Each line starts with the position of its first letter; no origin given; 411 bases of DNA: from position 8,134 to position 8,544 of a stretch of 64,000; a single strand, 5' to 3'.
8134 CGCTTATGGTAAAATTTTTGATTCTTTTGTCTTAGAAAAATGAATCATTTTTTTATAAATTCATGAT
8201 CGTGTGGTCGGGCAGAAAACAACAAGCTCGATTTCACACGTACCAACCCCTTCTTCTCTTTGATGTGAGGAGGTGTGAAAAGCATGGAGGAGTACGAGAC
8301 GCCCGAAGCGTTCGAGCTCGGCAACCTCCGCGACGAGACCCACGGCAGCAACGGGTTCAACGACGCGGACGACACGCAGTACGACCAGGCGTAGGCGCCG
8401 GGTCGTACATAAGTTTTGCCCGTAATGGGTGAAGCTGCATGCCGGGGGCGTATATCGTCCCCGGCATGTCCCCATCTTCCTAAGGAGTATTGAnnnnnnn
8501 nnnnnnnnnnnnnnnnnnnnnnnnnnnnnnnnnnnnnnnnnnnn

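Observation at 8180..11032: Complete lasso-peptide biosynthetic gene cluster (A-C-B1-B2) with an unlisted 36-aa precursor, in a high-GC islet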

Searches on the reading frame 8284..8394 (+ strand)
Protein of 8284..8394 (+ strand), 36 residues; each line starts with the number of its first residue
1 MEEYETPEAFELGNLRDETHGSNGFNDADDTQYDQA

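Call 4: search_protein_families(library=pfam, proteins=[window:8284-8394:+], max_evalue=0.1)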
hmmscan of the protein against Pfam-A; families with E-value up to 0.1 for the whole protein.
window:8284-8394:+ (36 aa): 0 families

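Call 5: search_protein_families(library=ncbifam, proteins=[window:8284-8394:+], max_evalue=0.1)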
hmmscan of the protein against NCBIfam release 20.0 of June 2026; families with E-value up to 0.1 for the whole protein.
window:8284-8394:+ (36 aa): 1 family
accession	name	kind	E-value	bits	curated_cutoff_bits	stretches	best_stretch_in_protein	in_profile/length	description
NF033521.1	lasso_leader_L3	domain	0.0055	16.7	19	1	4-22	1-19/20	lasso RiPP family leader peptide-containing protein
